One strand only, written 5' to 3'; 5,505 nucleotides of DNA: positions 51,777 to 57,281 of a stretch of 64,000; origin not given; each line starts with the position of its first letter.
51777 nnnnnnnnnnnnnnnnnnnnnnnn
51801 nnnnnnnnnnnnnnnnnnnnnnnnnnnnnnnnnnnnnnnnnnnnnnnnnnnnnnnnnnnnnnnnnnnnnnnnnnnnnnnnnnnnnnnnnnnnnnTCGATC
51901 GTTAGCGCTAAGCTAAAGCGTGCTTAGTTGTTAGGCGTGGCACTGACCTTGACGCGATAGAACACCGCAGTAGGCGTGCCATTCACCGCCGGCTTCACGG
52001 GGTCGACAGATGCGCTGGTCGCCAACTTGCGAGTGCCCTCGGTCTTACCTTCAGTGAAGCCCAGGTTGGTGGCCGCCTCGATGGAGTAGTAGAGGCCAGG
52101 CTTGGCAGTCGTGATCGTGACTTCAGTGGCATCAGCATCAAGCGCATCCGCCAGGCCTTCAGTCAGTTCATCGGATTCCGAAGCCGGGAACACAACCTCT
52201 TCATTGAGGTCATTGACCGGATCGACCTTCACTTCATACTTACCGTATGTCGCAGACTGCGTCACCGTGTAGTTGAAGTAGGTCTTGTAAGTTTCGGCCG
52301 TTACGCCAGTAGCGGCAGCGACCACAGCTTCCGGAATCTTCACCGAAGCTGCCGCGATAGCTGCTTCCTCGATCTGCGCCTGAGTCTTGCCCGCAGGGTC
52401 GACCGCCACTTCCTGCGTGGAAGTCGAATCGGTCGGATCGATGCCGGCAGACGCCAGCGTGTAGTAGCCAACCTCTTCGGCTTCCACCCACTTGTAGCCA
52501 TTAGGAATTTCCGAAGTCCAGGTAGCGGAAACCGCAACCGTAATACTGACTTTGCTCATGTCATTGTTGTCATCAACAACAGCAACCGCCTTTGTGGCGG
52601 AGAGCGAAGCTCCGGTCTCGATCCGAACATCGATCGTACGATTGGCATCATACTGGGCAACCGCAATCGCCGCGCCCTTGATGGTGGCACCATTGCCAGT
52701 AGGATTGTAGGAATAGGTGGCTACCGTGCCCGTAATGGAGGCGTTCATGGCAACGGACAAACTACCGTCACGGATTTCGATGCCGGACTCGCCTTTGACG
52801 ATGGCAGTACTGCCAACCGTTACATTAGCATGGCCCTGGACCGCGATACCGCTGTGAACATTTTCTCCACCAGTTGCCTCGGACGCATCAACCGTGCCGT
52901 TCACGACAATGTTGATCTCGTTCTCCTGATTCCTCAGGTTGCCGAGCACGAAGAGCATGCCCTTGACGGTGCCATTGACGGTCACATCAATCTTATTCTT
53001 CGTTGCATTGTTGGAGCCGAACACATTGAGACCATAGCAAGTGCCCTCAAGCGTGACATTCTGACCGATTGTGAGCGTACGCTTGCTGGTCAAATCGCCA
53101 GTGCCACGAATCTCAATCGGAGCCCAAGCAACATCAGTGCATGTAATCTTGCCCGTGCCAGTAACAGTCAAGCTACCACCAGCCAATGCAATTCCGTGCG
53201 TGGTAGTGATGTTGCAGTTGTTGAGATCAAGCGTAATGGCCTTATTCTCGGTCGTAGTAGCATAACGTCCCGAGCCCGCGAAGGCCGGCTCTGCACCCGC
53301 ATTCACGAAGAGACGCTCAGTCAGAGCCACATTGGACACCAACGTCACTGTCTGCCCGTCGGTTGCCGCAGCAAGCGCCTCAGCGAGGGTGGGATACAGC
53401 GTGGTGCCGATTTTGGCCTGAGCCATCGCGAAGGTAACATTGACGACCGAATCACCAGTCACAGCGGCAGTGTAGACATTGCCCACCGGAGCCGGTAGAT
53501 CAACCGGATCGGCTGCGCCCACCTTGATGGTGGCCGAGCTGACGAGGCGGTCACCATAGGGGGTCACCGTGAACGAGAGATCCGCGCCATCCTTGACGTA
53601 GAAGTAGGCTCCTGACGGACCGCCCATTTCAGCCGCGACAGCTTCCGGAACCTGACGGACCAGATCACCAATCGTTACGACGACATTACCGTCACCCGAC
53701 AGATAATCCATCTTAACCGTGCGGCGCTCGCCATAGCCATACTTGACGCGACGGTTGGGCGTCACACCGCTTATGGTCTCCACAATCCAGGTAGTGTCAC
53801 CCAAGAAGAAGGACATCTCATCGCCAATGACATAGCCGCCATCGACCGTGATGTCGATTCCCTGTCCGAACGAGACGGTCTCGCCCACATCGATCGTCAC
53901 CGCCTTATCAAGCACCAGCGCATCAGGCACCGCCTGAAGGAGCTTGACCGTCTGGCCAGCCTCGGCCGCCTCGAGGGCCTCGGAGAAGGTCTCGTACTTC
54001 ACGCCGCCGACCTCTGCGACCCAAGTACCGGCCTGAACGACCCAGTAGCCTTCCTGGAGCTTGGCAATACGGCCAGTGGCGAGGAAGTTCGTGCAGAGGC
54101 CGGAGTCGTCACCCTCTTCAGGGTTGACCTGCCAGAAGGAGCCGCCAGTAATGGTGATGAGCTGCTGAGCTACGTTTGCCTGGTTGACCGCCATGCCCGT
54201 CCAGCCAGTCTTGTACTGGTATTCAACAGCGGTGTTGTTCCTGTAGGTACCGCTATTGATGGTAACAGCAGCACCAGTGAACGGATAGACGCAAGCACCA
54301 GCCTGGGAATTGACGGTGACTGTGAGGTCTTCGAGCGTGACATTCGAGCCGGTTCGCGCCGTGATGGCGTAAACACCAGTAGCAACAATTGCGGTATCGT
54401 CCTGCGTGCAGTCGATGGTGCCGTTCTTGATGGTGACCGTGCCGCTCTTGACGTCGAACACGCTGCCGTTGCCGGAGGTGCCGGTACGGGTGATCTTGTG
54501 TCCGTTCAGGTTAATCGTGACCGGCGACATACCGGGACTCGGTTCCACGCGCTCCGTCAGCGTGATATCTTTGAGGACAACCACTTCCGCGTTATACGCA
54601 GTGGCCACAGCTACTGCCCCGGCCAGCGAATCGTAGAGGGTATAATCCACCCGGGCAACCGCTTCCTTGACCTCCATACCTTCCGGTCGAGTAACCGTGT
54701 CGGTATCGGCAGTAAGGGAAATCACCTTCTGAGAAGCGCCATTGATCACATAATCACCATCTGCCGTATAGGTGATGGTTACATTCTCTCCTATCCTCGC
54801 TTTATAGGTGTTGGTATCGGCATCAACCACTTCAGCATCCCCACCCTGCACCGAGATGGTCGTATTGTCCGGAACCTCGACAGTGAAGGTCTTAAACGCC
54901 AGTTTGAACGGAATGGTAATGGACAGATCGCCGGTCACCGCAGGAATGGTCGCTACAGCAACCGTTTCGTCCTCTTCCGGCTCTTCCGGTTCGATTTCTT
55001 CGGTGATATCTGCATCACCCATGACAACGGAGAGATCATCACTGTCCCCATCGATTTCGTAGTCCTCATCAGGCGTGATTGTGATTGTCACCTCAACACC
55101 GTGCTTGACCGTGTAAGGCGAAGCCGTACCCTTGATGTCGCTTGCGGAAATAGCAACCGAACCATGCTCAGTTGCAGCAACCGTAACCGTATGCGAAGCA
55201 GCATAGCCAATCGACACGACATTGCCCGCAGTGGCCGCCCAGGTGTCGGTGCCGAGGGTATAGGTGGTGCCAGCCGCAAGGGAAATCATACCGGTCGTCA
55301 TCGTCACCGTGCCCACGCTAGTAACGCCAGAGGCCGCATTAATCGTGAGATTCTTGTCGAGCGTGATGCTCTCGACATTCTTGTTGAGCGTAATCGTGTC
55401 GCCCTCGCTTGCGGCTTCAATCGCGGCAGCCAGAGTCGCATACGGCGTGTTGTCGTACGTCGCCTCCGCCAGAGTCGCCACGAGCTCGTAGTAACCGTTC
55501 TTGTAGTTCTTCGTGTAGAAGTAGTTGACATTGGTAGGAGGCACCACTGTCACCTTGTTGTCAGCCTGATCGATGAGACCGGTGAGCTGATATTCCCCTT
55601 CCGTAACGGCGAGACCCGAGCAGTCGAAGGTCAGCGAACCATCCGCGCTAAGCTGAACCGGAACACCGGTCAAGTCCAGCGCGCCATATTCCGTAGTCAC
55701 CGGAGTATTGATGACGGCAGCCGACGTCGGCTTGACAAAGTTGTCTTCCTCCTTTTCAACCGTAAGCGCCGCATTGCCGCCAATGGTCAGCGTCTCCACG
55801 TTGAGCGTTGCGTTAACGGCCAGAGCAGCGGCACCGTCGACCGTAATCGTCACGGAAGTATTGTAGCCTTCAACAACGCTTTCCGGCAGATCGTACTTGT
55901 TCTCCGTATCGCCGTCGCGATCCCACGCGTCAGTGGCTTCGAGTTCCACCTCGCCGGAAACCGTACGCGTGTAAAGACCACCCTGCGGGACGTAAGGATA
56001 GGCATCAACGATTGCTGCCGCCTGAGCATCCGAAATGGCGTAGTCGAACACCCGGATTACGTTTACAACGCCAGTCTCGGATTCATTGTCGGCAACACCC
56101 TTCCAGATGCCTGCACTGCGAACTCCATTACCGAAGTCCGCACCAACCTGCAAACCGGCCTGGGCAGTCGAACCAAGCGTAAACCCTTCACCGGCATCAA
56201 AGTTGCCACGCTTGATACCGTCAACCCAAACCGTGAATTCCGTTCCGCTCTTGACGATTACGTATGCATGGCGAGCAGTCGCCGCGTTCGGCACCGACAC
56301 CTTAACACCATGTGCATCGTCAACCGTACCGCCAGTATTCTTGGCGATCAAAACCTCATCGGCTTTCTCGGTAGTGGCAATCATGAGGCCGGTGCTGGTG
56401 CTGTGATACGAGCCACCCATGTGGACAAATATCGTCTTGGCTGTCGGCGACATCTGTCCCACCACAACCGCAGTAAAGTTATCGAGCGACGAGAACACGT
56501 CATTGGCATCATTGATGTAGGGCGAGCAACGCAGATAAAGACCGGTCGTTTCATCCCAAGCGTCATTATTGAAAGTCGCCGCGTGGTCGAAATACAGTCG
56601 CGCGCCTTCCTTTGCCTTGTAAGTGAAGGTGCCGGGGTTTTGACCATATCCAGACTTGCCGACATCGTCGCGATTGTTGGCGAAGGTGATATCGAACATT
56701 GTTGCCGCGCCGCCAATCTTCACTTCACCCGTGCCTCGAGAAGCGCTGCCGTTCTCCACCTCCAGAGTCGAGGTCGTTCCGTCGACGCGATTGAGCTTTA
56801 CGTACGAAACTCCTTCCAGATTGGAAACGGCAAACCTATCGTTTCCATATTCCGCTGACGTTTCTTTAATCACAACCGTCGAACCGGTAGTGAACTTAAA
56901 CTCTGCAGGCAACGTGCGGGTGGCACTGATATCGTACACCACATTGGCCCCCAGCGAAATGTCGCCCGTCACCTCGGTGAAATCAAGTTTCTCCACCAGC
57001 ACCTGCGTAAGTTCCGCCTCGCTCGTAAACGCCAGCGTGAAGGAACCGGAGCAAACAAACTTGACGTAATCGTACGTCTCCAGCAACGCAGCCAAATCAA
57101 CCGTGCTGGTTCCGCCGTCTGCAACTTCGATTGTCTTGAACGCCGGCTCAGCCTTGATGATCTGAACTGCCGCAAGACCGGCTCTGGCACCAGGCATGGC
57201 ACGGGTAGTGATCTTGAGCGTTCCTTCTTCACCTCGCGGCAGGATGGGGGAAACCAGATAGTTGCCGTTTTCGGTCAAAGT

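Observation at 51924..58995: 2335-aa secreted LamG-containing giant protein driven by a perfect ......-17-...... promoter and AAGGAGG SD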

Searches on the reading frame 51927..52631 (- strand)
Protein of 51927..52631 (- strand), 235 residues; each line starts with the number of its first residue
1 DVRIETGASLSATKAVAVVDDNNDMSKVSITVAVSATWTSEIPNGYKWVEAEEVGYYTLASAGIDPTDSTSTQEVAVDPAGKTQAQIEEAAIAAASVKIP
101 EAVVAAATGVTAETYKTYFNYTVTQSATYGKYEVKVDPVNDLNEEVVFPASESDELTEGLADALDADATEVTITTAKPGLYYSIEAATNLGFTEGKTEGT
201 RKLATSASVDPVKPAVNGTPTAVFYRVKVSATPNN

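Call 11: search_protein_families(library=pfam, proteins=[window:51927-52631:-], max_evalue=10)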
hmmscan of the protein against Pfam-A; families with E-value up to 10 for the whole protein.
window:51927-52631:- (235 aa): 1 family
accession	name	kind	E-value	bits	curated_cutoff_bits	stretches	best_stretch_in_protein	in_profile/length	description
PF18248.6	RalF_SCD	-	0.09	13.2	25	1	72-107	94-129/147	RalF C-terminal Sec-7 capping domain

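Call 15: search_protein_families(library=ncbifam, proteins=[window:51927-52631:-], max_evalue=10)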
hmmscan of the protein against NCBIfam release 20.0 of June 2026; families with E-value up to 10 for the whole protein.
window:51927-52631:- (235 aa): 1 family
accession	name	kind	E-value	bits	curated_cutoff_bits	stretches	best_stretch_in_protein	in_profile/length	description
TIGR01195.1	oadG_fam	subfamily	3.3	8.4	36.05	1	8-36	50-78/84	sodium pump decarboxylases, gamma subunit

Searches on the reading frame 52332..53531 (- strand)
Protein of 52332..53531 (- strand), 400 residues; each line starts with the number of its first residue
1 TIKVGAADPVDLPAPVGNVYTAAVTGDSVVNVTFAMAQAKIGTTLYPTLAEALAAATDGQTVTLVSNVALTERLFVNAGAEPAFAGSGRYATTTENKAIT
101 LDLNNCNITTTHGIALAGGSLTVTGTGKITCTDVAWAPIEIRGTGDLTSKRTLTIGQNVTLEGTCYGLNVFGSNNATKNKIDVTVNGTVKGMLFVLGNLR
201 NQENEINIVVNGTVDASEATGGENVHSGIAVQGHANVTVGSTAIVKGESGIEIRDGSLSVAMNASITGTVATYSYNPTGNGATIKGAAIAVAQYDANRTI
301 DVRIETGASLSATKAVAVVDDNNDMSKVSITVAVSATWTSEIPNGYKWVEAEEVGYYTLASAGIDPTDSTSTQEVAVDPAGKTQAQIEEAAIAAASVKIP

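Call 11: search_protein_families(library=pfam, proteins=[window:52332-53531:-], max_evalue=10)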
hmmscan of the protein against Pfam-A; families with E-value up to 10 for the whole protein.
window:52332-53531:- (400 aa): 1 family
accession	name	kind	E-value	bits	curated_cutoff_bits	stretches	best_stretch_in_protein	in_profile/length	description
PF19384.4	DUF5959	-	0.36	11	26.5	1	295-341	76-121/134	Family of unknown function (DUF5959)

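Call 15: search_protein_families(library=ncbifam, proteins=[window:52332-53531:-], max_evalue=10)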
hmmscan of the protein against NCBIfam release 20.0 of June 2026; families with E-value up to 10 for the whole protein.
window:52332-53531:- (400 aa): 0 families

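Call 76: search_protein_families(library=pfam, proteins=[window:52437-53417:-], max_evalue=1)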
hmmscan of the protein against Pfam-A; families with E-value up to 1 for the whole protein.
seq(327 aa): 1 family
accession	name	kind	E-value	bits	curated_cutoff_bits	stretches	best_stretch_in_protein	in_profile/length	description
PF19384.4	DUF5959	-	0.4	10.9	26.5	1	257-303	76-121/134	Family of unknown function (DUF5959)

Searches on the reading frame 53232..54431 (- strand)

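Call 11: search_protein_families(library=pfam, proteins=[window:53232-54431:-], max_evalue=10)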
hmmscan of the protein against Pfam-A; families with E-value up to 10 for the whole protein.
window:53232-54431:- (400 aa): 1 family
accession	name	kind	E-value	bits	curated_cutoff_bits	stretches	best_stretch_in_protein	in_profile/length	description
PF00739.24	X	-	0.032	14.8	27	1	15-63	37-84/142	Trans-activation protein X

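Call 15: search_protein_families(library=ncbifam, proteins=[window:53232-54431:-], max_evalue=10)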
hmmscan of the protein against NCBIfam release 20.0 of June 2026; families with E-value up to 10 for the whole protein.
window:53232-54431:- (400 aa): 2 families
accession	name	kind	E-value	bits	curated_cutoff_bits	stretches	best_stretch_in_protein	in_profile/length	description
NF006121.0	PRK08265.1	subfamily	0.06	12.8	294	1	153-202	198-247/263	short chain dehydrogenase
NF033609.2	MSCRAMM_ClfA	exception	1.8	6.1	1150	2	19-70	220-271/934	MSCRAMM family adhesin clumping factor ClfA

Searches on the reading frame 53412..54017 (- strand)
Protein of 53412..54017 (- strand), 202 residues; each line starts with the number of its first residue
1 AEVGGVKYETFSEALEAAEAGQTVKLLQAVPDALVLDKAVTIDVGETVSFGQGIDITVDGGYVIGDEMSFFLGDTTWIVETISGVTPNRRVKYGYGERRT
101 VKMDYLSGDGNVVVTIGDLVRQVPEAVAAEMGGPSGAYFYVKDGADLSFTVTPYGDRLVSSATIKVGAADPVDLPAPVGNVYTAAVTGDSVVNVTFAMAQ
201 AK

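Call 76: search_protein_families(library=pfam, proteins=[window:53412-54017:-], max_evalue=1)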
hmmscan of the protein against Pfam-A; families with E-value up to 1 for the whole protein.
seq(202 aa): 2 families
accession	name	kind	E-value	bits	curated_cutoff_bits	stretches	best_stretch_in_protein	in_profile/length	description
PF10676.14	gerPA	-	0.064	14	27.3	0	175-194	2-21/72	Spore germination protein gerPA/gerPF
PF20351.4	DUF6646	-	0.072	13.4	27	1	41-119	18-93/158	Family of unknown function (DUF6646)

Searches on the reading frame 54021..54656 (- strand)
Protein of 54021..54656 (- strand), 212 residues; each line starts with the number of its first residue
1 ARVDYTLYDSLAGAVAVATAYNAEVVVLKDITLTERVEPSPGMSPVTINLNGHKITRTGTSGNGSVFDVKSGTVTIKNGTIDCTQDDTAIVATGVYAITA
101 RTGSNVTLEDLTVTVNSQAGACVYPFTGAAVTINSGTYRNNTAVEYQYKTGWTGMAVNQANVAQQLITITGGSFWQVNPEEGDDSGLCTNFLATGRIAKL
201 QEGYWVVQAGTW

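Call 76: search_protein_families(library=pfam, proteins=[window:54021-54656:-], max_evalue=1)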
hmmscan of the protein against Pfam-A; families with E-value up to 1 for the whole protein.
seq(212 aa): 3 families
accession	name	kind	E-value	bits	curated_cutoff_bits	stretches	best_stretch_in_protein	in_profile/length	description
PF13229.12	Beta_helix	-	0.0059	16.7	25.9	1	51-142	55-138/158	Right handed beta helix region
PF00739.24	X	-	0.022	15.3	27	1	89-139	36-85/142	Trans-activation protein X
PF20484.3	DUF6723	-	0.2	11.9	27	0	95-131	8-43/73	Family of unknown function (DUF6723)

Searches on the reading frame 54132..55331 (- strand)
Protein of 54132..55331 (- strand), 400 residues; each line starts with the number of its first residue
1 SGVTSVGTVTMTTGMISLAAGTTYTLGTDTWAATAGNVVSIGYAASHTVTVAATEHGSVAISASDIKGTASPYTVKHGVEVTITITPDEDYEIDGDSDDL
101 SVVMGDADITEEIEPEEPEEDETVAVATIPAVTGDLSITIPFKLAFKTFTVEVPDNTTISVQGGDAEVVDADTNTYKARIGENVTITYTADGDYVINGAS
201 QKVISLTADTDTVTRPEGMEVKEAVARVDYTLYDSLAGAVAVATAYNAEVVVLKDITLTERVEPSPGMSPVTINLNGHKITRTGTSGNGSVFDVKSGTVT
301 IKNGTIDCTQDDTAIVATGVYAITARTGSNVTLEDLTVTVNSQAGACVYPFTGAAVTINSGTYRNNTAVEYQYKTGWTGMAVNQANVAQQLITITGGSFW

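Call 11: search_protein_families(library=pfam, proteins=[window:54132-55331:-], max_evalue=10)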
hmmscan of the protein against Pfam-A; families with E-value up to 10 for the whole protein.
window:54132-55331:- (400 aa): 9 families
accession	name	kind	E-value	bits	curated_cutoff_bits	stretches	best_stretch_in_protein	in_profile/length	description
PF18998.6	Flg_new_2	-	0.00014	22.2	23.6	1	47-106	1-48/73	Divergent InlB B-repeat domain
PF25549.1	DUF7927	-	0.026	15.2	31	1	74-156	15-97/132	Domain of unknown function (DUF7927)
PF25174.1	Beta-prop_THOC3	-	0.033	13.6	305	1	180-233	88-140/272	THOC3 beta-propeller domain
PF00739.24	X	-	0.056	14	27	1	315-363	37-84/142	Trans-activation protein X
PF13229.12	Beta_helix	-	0.077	13.1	25.9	1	277-367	56-138/158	Right handed beta helix region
PF11589.14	DUF3244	-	0.21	12.1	25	1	113-161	4-54/96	Domain of unknown function (DUF3244)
PF06998.16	DUF1307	-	0.27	11.8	28.3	1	173-208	2-38/123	Protein of unknown function (DUF1307)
PF12073.14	DUF3553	-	0.47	10.5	20.3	1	179-199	23-43/50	Protein of unknown function (DUF3553)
PF20606.3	DUF6799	-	7.9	6.8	26.8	0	7-29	32-54/63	Domain of unknown function (DUF6799)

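Call 15: search_protein_families(library=ncbifam, proteins=[window:54132-55331:-], max_evalue=10)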
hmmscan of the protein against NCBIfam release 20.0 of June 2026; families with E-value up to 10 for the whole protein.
window:54132-55331:- (400 aa): 0 families

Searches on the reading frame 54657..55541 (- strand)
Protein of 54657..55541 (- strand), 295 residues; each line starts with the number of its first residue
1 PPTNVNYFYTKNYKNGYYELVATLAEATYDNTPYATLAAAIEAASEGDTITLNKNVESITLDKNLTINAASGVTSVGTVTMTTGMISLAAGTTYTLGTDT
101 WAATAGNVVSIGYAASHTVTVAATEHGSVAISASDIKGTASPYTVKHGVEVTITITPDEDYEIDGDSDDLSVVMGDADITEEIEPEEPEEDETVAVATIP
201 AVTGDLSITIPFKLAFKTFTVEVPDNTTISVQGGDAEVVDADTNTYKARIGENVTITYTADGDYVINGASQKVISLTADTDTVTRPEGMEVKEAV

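Call 76: search_protein_families(library=pfam, proteins=[window:54657-55541:-], max_evalue=1)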
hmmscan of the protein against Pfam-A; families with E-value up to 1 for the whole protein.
seq(295 aa): 4 families
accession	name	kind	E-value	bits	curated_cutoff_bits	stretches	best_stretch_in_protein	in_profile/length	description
PF18998.6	Flg_new_2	-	8.4e-05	22.9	23.6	1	117-176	1-48/73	Divergent InlB B-repeat domain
PF25549.1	DUF7927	-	0.014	16.1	31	1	144-226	15-97/132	Domain of unknown function (DUF7927)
PF12073.14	DUF3553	-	0.11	12.5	20.3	0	249-269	23-43/50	Protein of unknown function (DUF3553)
PF14258.12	DUF4350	-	0.12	13.1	30.4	1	166-268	96-166/181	Domain of unknown function (DUF4350)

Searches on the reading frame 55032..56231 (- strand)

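Call 11: search_protein_families(library=pfam, proteins=[window:55032-56231:-], max_evalue=10)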
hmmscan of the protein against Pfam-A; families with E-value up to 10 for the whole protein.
window:55032-56231:- (400 aa): 1 family
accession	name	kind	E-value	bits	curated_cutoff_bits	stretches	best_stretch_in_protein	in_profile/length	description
PF18998.6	Flg_new_2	-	0.0011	19.3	23.6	1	347-395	1-39/73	Divergent InlB B-repeat domain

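Call 15: search_protein_families(library=ncbifam, proteins=[window:55032-56231:-], max_evalue=10)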
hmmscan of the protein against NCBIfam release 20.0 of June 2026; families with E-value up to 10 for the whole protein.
window:55032-56231:- (400 aa): 0 families

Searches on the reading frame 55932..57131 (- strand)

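Call 11: search_protein_families(library=pfam, proteins=[window:55932-57131:-], max_evalue=10)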
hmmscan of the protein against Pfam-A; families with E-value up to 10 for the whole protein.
window:55932-57131:- (400 aa): 0 families

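Call 15: search_protein_families(library=ncbifam, proteins=[window:55932-57131:-], max_evalue=10)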
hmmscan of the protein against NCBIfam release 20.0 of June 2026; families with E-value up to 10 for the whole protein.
window:55932-57131:- (400 aa): 2 families
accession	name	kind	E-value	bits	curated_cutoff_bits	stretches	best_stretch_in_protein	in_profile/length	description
NF004871.0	PRK06228.1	equivalog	0.082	12.7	135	1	246-286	48-88/133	F0F1 ATP synthase subunit epsilon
NF048019.1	IS256_Zn_var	equivalog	0.26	10.5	150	1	222-263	76-117/304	IS256 family transposase, variant Zn-binding type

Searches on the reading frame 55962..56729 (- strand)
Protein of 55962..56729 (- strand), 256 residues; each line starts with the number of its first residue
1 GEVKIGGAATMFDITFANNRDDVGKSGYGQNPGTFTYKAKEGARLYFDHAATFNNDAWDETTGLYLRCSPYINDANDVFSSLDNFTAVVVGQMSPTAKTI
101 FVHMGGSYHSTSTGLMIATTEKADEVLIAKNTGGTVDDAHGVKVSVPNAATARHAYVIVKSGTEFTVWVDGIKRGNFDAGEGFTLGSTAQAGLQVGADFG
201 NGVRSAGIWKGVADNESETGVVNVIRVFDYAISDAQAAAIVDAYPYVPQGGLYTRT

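Call 23: search_protein_families(library=pfam, alignment_id=A1, max_evalue=1)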
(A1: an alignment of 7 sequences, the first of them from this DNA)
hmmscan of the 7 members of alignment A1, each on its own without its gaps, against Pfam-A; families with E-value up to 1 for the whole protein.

A. member 1, seq(256 aa): 0 families

B. families by the number of members that match (of 7 scanned): 6 families
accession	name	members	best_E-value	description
PF13385.13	Laminin_G_3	2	5.2e-06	Concanavalin A-like lectin/glucanases superfamily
PF14344.12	DUF4397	1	0.0071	Domain of unknown function (DUF4397)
PF05409.19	Peptidase_C30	1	0.061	Coronavirus endopeptidase C30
PF17845.7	FbpC_C_terminal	1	0.2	FbpC C-terminal regulatory nucleotide binding domain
PF18220.6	BspA_v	1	0.21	Adhesin BspA variable domain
PF08472.16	S6PP_C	1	0.21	Sucrose-6-phosphate phosphohydrolase C-terminal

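Call 68: search_solved_structures(query=A1, max_evalue=1)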
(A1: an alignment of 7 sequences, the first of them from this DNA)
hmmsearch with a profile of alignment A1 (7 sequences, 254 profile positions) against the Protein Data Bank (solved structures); distinct sequences matched with E-value up to 1: 0.
